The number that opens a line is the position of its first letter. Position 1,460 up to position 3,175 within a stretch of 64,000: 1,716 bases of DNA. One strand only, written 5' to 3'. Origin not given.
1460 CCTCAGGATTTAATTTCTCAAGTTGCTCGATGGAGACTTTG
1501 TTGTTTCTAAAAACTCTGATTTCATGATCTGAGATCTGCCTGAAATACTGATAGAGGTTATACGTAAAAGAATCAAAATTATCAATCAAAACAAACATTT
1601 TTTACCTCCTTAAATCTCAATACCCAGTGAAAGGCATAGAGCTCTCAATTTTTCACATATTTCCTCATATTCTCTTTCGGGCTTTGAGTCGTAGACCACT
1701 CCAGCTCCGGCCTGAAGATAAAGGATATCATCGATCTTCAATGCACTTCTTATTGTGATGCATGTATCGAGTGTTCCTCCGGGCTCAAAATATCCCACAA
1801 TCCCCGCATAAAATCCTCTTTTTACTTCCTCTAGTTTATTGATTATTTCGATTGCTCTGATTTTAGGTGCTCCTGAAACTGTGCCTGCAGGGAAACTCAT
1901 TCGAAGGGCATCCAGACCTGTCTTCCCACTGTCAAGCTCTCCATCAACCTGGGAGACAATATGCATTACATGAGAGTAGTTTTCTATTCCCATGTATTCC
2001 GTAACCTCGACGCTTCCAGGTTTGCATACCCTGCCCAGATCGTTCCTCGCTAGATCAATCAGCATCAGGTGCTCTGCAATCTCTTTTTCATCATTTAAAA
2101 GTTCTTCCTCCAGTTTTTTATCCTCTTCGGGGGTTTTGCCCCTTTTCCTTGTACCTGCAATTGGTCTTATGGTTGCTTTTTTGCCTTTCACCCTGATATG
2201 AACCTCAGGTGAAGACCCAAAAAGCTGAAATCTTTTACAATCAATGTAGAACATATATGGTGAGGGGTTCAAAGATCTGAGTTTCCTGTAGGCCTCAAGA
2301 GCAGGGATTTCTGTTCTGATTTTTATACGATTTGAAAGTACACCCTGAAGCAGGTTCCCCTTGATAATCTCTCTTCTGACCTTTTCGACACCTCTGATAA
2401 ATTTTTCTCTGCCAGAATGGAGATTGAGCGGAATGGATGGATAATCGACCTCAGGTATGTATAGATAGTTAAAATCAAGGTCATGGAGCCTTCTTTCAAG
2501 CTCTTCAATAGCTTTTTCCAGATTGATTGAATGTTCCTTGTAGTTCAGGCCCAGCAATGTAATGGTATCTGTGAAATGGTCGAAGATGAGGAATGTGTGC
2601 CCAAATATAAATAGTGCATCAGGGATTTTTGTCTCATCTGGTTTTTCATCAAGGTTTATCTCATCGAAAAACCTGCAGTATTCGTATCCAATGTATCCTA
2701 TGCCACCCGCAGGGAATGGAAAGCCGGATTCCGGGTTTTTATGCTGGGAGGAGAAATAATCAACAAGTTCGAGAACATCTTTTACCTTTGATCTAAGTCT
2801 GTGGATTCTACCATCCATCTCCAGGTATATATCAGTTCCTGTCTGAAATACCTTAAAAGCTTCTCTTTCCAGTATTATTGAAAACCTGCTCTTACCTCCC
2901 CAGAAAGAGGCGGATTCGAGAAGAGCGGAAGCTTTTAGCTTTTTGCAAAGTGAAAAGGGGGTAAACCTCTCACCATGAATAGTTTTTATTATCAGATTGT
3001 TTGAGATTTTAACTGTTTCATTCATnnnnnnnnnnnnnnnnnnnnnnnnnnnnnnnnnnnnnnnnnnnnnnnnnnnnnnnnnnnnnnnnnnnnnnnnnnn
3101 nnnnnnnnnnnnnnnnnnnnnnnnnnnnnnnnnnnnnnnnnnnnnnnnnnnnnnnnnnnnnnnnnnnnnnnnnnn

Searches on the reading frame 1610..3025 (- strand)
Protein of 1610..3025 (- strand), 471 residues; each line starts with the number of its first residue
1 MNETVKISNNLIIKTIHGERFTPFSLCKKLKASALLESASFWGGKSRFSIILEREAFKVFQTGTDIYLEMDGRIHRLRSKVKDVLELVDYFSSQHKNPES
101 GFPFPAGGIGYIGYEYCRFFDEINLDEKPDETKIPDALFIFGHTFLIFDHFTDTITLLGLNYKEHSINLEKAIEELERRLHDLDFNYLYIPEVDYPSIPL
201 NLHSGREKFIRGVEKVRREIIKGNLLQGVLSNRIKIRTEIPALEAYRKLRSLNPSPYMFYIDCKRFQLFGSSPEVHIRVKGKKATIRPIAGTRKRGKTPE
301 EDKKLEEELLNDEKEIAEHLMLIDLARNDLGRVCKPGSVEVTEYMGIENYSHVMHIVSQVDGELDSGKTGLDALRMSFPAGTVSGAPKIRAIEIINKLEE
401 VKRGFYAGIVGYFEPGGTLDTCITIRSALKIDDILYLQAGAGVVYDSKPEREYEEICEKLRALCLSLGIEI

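Call 10: search_protein_families(library=ncbifam, proteins=[window:1610-3025:-])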
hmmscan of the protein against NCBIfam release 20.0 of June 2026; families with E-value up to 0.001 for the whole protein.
window:1610-3025:- (471 aa): 26 families (the best 25 are shown)
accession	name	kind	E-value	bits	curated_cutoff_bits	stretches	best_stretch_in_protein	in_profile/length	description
TIGR00564.1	trpE_most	equivalog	9.9e-158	525.9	517.7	1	19-464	2-451/455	anthranilate synthase component I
TIGR01820.1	TrpE-arch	equivalog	1.1e-123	413.8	512.05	1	28-466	10-447/449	anthranilate synthase component I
NF010086.0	PRK13571.1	equivalog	3.5e-116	388.7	693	1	19-463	33-493/510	anthranilate synthase component I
NF010079.0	PRK13564.1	equivalog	8.5e-99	331.7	471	1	109-463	147-507/521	anthranilate synthase component 1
NF010089.0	PRK13574.1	equivalog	5.1e-97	325.5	527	2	206-469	157-420/421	anthranilate synthase component I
NF010087.0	PRK13572.1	equivalog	1.1e-93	314.3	580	1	25-469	16-433/435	anthranilate synthase component I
NF004610.0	PRK05940.1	equivalog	1.3e-90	304.4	568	1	77-467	70-459/467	anthranilate synthase component I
TIGR01824.1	PabB-clade2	equivalog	2.4e-90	303.4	408.55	1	109-463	4-355/355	aminodeoxychorismate synthase, component I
NF006563.0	PRK09070.1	equivalog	2.9e-89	299.7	514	1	33-463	25-440/447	aminodeoxychorismate synthase component I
TIGR00565.1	trpE_proteo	equivalog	3.8e-87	293.3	494.65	1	81-463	107-489/498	anthranilate synthase component I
NF010082.0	PRK13567.1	equivalog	1.4e-78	264.7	576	1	20-462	11-462/468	anthranilate synthase component I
TIGR00553.1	pabB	equivalog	7e-76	255.5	328.4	1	109-462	2-328/329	aminodeoxychorismate synthase component I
NF005698.0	PRK07508.1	equivalog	1.8e-62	211.1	452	1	206-462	116-374/383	aminodeoxychorismate synthase component I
NF005009.0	PRK06404.1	equivalog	5.4e-62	210.1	422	1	211-462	109-349/351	anthranilate synthase component I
NF010081.0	PRK13566.1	equivalog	2.2e-60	204.8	645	1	109-464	160-504/729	anthranilate synthase component I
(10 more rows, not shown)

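Call 11: find_related_loci(query=window:1610-3025:-, collection=genome_contigs, flank=1500)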
Query window:1610-3025:- (471 aa) in genome_contigs; peptide patterns used: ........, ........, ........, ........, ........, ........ (x = any residue, [..] = any of these).
44 stretches matched a pattern, but none encodes a relative of the query by tblastn (E <= 1e-3).

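Call 12: find_homologous_proteins(query=window:1610-3025:-)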
Query window:1610-3025:- (471 aa): 8000 proteins with E <= 0.001 among 8000 candidates; the best 120 are listed.
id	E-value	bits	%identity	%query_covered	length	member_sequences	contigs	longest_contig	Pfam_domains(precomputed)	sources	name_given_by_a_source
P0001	0.0e+0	1040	98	100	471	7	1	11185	PF04715.20,PF00425.25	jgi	-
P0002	2.4e-207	707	66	100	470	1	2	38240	PF04715.20,PF00425.25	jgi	-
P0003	1.4e-205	702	66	98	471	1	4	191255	PF04715.20,PF00425.25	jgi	jgi:anthranilate synthase component 1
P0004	1.7e-205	701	65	98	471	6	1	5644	PF04715.20,PF00425.25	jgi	jgi:anthranilate synthase component 1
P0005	2.5e-205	701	65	100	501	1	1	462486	PF04715.20,PF00425.25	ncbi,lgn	-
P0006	3.8e-205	700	65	100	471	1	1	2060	PF04715.20,PF00425.25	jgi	-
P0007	5.5e-205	700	66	99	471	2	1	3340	PF04715.20,PF00425.25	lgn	-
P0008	4.6e-204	697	65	100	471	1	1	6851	PF04715.20,PF00425.25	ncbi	-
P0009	2.0e-202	691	65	100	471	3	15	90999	PF04715.20,PF00425.25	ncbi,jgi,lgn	-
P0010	2.3e-202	691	64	100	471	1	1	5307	PF04715.20,PF00425.25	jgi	jgi:anthranilate synthase component 1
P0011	8.4e-202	689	64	99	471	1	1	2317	PF04715.20,PF00425.25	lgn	-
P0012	1.5e-200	685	64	100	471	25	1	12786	PF04715.20,PF00425.25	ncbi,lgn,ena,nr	ncbi:MAG: anthranilate synthase component I [Spirochaetes bacterium]|nr:anthranilate synthase compon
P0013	2.0e-200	685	62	100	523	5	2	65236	PF04715.20,PF00425.25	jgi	-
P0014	2.4e-200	684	65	100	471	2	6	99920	PF04715.20,PF00425.25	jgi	-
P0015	7.4e-199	679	63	98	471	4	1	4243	PF04715.20,PF00425.25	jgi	-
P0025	2.1e-191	655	62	99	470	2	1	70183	PF04715.20,PF00425.25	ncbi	-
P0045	7.6e-188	643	63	98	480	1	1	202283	PF04715.20,PF00425.25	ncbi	-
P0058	5.2e-186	637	61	99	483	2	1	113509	PF04715.20,PF00425.25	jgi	-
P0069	4.5e-185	634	61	98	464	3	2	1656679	PF04715.20,PF00425.25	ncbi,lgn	-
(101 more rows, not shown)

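Call 14: find_related_loci(query=A1, collection=genome_contigs, flank=1500)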
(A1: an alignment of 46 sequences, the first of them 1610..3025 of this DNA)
Query A1 (471 aa) in genome_contigs; peptide patterns used: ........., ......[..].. (x = any residue, [..] = any of these).
600 stretches matched a pattern (row limit reached: there are more); 600 encode a relative of the query (tblastn E <= 1e-3); the best 80 are kept; 80 distinct loci.
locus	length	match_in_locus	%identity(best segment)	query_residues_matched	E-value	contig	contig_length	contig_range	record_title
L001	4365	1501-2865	53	11-463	1e-154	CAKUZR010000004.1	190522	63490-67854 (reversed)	MAG: uncultured Treponema sp. isolate REFINED_METABAT215_TOP10_CONTIGS_1500_ASSEMBLY_K77_MERGED__Nepal_MoBio_Fiber-Hadza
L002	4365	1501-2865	52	9-463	6e-150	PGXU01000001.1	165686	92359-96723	MAG: Spirochaetae bacterium HGW-Spirochaetae-4 bjp_ig2157_scaffold_38, whole genome shotgun sequence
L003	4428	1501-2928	48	9-467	6e-143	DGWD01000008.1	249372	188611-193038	MAG TPA_asm: Treponema sp. UBA4267 UBA4267_contig_9666, whole genome shotgun sequence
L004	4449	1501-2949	47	5-467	3e-138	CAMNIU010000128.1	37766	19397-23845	MAG: uncultured Treponema sp. isolate SRR873599_bin.14_metaWRAP_v1.3_MAG genome assembly, contig: ERZ1756080.1291215, wh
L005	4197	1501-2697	46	80-469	9e-109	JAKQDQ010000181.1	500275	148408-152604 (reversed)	MAG: Verrucomicrobiota bacterium isolate USDE_maxbin.059_sub k141_1604667, whole genome shotgun sequence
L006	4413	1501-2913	42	9-464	6e-108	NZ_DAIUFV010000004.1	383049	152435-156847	MAG: Sneathiella sp. isolate CTOTU46467 NODE_8_length_383049_cov_14.535776, whole genome shotgun sequence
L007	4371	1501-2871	44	22-469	9e-106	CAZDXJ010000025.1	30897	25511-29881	MAG TPA_asm: uncultured Methylococcaceae bacterium isolate SRP216583_co2_184 genome assembly, contig: NODE_824_length_30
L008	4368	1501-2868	46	22-469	1e-105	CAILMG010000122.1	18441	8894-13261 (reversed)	MAG: uncultured Methylococcus sp. isolate Umea_bin-00440 genome assembly, contig: bin-00440:122/310, whole genome shotgu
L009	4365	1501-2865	41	12-463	3e-105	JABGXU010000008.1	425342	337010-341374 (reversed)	MAG: Gammaproteobacteria bacterium isolate SI034_bin82 k141_2453665, whole genome shotgun sequence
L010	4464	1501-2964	40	2-464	6e-105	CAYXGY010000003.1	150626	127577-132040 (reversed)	MAG TPA_asm: uncultured Helicobacter sp. isolate SRP199465_co2_841 genome assembly, contig: NODE_100_length_150626_cov_3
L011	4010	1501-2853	43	22-463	9e-105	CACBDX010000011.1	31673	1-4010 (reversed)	uncultured Alphaproteobacteria bacterium isolate AG-899-F03 genome assembly, contig: AG-899-F03_NODE_11, whole genome sh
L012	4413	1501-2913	42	12-469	1e-104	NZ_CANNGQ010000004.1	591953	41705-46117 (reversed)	Uncultured Microbulbifer sp. isolate 4-994-1-3Z.fasta NODE_4, whole genome shotgun sequence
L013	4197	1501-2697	45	80-469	8e-104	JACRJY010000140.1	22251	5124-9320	MAG: Verrucomicrobia bacterium isolate NC_groundwater_1841_Pr3_B-0.1um_64_12 SR-2_scaffold_141_2583879, whole genome sho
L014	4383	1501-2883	42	12-463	2e-103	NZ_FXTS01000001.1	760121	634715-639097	Oceanospirillum linum strain DSM 6292 Ga0170399_101, whole genome shotgun sequence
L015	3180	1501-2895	39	12-467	5e-103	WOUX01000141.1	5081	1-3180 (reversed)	MAG: bacterium isolate X2_MetaBAT.32 scaffold_3452, whole genome shotgun sequence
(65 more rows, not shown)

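Call 15: find_encoding_contigs(protein=P0001, flank=3000, max_places=4)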
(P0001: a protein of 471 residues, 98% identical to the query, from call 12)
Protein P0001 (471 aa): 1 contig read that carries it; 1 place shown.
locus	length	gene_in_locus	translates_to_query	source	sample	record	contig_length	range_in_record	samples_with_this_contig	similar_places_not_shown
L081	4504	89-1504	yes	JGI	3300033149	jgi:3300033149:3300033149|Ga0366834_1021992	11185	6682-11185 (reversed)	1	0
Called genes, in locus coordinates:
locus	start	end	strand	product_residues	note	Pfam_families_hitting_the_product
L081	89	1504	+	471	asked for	PF04715:, PF00425:Chorismate_bind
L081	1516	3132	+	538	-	PF00117:GATase, PF07722:Peptidase_C26 (weak), PF02885:Glycos_trans_3N, PF00591:Glycos_transf_3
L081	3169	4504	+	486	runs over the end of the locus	PF00218:IGPS, PF00697:PRAI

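Call 16: find_encoding_contigs(protein=P0002, flank=1500, max_places=2)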
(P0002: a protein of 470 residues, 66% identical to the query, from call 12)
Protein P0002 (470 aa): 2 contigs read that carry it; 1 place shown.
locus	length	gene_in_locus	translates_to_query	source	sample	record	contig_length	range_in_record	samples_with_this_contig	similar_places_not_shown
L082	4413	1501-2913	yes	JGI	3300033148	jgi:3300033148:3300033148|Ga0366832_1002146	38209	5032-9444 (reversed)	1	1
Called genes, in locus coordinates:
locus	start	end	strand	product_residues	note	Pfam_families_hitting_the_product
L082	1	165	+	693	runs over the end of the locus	PF00009:GTP_EFTU, PF22042:EF-G_D2, PF03144:GTP_EFTU_D2 (weak), PF14492:EFG_III, PF03764:EFG_IV, PF00679:EFG_C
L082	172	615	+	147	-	PF02580:Tyr_Deacylase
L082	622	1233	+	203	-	PF00753:Lactamase_B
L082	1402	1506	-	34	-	-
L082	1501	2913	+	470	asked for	PF04715:, PF00425:Chorismate_bind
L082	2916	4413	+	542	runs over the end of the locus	PF00117:GATase, PF07722:Peptidase_C26 (weak), PF02885:Glycos_trans_3N, PF00591:Glycos_transf_3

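Call 17: find_encoding_contigs(protein=P0003, flank=1500, max_places=2)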
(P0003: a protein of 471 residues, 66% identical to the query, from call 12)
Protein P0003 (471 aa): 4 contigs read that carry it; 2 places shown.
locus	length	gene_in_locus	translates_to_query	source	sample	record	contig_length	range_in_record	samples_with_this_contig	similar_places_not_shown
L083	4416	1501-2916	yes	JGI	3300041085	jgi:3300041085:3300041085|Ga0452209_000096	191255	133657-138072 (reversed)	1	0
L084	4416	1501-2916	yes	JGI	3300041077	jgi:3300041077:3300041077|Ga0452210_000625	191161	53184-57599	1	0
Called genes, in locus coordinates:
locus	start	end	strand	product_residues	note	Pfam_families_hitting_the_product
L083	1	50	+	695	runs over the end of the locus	PF00009:GTP_EFTU, PF01926:MMR_HSR1 (faint), PF22042:EF-G_D2, PF14492:EFG_III, PF03764:EFG_IV, PF00679:EFG_C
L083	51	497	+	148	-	PF02580:Tyr_Deacylase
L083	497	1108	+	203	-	PF00753:Lactamase_B, PF23023:Anti-Pycsar_Apyc1 (faint)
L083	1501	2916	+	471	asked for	PF04715:, PF00425:Chorismate_bind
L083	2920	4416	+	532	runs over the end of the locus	PF00117:GATase, PF07722:Peptidase_C26 (weak), PF02885:Glycos_trans_3N, PF00591:Glycos_transf_3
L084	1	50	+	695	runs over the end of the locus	PF00009:GTP_EFTU, PF01926:MMR_HSR1 (faint), PF22042:EF-G_D2, PF14492:EFG_III, PF03764:EFG_IV, PF00679:EFG_C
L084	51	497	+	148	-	PF02580:Tyr_Deacylase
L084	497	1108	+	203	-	PF00753:Lactamase_B, PF23023:Anti-Pycsar_Apyc1 (faint)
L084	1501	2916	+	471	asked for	PF04715:, PF00425:Chorismate_bind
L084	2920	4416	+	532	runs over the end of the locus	PF00117:GATase, PF07722:Peptidase_C26 (weak), PF02885:Glycos_trans_3N, PF00591:Glycos_transf_3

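Call 18: find_encoding_contigs(protein=P0005, flank=1500, max_places=2)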
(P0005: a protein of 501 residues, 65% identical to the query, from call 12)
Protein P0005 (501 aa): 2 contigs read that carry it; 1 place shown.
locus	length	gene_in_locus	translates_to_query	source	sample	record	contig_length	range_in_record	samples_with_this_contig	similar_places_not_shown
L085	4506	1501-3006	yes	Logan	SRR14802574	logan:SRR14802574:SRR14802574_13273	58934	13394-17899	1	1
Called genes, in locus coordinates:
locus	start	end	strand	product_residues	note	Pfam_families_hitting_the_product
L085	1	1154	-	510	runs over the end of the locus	-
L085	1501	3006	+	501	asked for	PF04715:, PF00425:Chorismate_bind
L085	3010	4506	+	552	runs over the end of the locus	PF00117:GATase, PF07722:Peptidase_C26, PF02885:Glycos_trans_3N, PF00591:Glycos_transf_3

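Call 19: find_encoding_contigs(protein=P0009, flank=1500, max_places=3)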
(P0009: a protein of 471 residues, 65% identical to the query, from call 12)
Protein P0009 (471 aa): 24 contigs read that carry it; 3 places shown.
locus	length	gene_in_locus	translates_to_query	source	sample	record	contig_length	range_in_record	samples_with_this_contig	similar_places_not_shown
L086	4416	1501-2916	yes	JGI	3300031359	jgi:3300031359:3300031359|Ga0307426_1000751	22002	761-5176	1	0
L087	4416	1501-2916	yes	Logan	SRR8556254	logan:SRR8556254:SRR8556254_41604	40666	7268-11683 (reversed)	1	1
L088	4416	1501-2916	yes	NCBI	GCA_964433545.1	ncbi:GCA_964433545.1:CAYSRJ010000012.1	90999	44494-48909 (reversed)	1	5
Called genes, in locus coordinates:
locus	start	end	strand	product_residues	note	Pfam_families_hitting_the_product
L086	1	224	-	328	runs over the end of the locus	?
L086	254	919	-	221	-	-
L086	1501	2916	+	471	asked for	PF04715:, PF00425:Chorismate_bind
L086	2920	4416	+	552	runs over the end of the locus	PF00117:GATase, PF07722:Peptidase_C26, PF02885:Glycos_trans_3N, PF00591:Glycos_transf_3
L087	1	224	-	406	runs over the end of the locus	PF13181:TPR_8 (faint), PF13428:TPR_14 (faint), PF00515:TPR_1 (weak), PF07719:TPR_2 (weak), PF14559:TPR_19 (faint), PF13424:TPR_12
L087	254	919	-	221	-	-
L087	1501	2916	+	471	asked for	PF04715:, PF00425:Chorismate_bind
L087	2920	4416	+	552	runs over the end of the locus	PF00117:GATase, PF07722:Peptidase_C26, PF02885:Glycos_trans_3N, PF00591:Glycos_transf_3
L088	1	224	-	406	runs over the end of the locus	PF13181:TPR_8 (faint), PF13428:TPR_14 (faint), PF00515:TPR_1 (weak), PF07719:TPR_2 (weak), PF14559:TPR_19 (faint), PF13424:TPR_12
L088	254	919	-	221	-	-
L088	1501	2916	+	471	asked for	PF04715:, PF00425:Chorismate_bind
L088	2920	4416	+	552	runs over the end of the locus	PF00117:GATase, PF07722:Peptidase_C26, PF02885:Glycos_trans_3N, PF00591:Glycos_transf_3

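Call 27: find_encoding_contigs(protein=P0014, flank=1000, max_places=1)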
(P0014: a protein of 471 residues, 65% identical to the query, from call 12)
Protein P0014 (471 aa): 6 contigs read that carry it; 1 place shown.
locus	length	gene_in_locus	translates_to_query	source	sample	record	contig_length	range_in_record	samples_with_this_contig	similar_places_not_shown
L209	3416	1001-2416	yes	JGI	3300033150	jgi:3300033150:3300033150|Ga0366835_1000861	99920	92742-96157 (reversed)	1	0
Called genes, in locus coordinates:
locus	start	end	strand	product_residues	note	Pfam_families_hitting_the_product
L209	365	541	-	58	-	-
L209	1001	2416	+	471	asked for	PF04715:, PF00425:Chorismate_bind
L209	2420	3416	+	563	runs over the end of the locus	PF00117:GATase, PF07722:Peptidase_C26, PF02885:Glycos_trans_3N, PF00591:Glycos_transf_3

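Call 28: find_encoding_contigs(protein=P0025, flank=1000, max_places=1)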
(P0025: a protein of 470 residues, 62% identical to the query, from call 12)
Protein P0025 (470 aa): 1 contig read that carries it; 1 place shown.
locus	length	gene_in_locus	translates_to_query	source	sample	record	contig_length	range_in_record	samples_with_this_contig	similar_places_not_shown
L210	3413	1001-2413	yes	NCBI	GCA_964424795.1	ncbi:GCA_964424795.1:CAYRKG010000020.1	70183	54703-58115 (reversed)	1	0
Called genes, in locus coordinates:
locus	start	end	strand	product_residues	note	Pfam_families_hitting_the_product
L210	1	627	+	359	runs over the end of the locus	PF00534:Glycos_transf_1, PF13692:Glyco_trans_1_4, PF13524:Glyco_trans_1_2 (faint)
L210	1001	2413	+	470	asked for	PF04715:, PF00425:Chorismate_bind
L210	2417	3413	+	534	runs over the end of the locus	PF00117:GATase, PF07722:Peptidase_C26, PF02885:Glycos_trans_3N, PF00591:Glycos_transf_3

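Call 29: find_encoding_contigs(protein=P0045, flank=1000, max_places=1)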
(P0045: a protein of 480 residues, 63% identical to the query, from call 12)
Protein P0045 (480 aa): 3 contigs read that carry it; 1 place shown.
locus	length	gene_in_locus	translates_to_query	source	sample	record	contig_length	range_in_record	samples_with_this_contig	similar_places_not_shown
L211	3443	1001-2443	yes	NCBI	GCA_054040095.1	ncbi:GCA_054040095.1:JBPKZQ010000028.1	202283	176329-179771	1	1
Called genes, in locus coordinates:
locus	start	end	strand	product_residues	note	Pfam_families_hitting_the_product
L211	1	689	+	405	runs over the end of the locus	-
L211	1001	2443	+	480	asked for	PF04715:, PF00425:Chorismate_bind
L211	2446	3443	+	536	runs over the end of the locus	PF00117:GATase, PF07722:Peptidase_C26, PF02885:Glycos_trans_3N, PF00591:Glycos_transf_3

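Call 30: find_encoding_contigs(protein=P0069, flank=1000, max_places=1)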
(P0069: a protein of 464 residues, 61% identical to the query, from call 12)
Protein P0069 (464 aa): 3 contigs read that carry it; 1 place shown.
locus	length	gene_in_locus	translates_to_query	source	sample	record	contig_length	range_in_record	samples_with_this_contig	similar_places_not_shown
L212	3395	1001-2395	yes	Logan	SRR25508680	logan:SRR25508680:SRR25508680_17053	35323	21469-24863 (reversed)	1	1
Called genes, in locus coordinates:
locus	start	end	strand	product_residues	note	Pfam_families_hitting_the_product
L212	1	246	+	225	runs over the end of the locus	PF14329:DUF4386 (faint)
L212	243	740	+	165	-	PF04978:MST, PF12867:DinB_2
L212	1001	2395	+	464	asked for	PF04715:, PF00425:Chorismate_bind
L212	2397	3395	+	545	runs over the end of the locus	PF00117:GATase, PF07722:Peptidase_C26, PF02885:Glycos_trans_3N, PF00591:Glycos_transf_3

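Call 31: find_encoding_contigs(protein=P0058, flank=1000, max_places=1)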
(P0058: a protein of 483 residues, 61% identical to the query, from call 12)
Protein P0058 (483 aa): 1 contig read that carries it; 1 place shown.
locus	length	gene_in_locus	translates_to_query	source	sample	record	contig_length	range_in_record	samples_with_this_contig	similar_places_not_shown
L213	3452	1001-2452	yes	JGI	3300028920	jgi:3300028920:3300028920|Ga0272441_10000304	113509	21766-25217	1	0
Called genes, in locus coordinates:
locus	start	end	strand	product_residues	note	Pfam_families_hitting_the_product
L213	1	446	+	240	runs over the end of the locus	PF13580:SIS_2, PF01380:SIS (weak)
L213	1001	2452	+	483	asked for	PF04715:, PF00425:Chorismate_bind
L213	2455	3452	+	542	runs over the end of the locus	PF00117:GATase, PF07722:Peptidase_C26, PF02885:Glycos_trans_3N, PF00591:Glycos_transf_3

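Call 66: list_cluster_members(proteins=[P0005, P0009, P0025, P0045, P0069, P0001])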
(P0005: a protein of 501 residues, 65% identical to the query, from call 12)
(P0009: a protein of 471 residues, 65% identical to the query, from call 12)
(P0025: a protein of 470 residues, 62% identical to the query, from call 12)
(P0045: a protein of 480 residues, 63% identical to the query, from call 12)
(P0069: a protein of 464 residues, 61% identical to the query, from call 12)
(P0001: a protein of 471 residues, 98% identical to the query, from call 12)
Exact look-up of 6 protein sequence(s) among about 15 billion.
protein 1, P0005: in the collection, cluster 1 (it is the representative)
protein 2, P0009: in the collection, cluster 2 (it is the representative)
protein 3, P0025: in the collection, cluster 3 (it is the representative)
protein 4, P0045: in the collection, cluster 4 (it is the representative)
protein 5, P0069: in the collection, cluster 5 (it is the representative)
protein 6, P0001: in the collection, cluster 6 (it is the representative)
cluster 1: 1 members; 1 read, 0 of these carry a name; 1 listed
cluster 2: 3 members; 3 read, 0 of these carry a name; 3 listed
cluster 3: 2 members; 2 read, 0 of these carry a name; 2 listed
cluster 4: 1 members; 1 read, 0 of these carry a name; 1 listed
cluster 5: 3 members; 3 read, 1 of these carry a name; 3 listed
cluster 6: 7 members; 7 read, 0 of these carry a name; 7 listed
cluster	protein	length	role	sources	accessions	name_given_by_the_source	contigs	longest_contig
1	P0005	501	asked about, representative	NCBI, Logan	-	-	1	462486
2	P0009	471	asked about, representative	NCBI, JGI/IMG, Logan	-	-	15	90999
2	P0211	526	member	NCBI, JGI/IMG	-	-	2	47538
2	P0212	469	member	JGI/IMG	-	-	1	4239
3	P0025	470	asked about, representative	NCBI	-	-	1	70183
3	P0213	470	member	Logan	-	-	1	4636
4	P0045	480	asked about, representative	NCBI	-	-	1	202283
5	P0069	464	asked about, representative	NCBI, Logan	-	-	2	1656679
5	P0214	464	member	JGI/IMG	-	anthranilate synthase component 1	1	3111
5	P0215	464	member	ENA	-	-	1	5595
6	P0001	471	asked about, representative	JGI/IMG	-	-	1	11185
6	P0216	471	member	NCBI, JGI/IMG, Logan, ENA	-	-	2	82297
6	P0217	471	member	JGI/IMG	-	-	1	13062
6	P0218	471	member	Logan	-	-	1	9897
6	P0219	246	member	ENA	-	-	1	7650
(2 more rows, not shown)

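Call 68: find_encoding_contigs(protein=P0216, flank=1500, max_places=3)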
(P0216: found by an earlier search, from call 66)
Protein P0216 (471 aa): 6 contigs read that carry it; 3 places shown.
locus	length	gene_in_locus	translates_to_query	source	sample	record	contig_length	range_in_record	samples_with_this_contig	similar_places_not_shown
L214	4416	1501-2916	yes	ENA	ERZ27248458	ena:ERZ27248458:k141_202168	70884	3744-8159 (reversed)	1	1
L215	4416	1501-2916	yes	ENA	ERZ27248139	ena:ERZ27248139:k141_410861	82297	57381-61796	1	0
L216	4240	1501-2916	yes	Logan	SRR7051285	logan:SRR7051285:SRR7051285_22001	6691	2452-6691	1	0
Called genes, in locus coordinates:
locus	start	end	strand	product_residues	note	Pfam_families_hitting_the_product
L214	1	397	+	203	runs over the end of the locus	PF00753:Lactamase_B, PF19583:ODP (weak)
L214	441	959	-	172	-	PF00528:BPD_transp_1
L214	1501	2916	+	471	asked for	PF04715:, PF00425:Chorismate_bind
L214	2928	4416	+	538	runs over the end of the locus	PF00117:GATase, PF07722:Peptidase_C26 (weak), PF02885:Glycos_trans_3N, PF00591:Glycos_transf_3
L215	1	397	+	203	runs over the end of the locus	PF00753:Lactamase_B, PF19583:ODP (weak)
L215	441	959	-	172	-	PF00528:BPD_transp_1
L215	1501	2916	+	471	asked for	PF04715:, PF00425:Chorismate_bind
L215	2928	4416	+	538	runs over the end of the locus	PF00117:GATase, PF07722:Peptidase_C26 (weak), PF02885:Glycos_trans_3N, PF00591:Glycos_transf_3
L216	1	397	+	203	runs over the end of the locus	PF00753:Lactamase_B, PF19583:ODP (weak)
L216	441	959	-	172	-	PF00528:BPD_transp_1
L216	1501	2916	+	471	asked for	PF04715:, PF00425:Chorismate_bind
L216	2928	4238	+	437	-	?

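Call 69: find_encoding_contigs(protein=window:1610-3025:-, flank=1500, max_places=3)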
Protein window:1610-3025:- (471 aa): 6 contigs read that carry it; 3 places shown.
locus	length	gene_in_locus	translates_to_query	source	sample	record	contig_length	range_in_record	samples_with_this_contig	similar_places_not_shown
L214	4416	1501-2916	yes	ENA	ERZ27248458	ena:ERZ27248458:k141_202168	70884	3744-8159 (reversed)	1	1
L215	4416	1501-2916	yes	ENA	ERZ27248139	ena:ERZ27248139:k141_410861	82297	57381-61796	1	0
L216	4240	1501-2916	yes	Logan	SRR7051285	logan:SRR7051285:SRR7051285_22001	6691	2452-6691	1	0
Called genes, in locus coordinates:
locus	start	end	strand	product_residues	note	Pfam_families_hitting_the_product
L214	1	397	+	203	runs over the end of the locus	PF00753:Lactamase_B, PF19583:ODP (weak)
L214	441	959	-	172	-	PF00528:BPD_transp_1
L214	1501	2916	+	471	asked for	PF04715:, PF00425:Chorismate_bind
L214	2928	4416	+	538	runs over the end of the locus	PF00117:GATase, PF07722:Peptidase_C26 (weak), PF02885:Glycos_trans_3N, PF00591:Glycos_transf_3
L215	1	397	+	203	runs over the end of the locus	PF00753:Lactamase_B, PF19583:ODP (weak)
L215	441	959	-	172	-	PF00528:BPD_transp_1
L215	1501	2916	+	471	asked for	PF04715:, PF00425:Chorismate_bind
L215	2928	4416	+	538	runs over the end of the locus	PF00117:GATase, PF07722:Peptidase_C26 (weak), PF02885:Glycos_trans_3N, PF00591:Glycos_transf_3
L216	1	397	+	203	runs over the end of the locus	PF00753:Lactamase_B, PF19583:ODP (weak)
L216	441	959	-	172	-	PF00528:BPD_transp_1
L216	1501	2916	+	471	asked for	PF04715:, PF00425:Chorismate_bind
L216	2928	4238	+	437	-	?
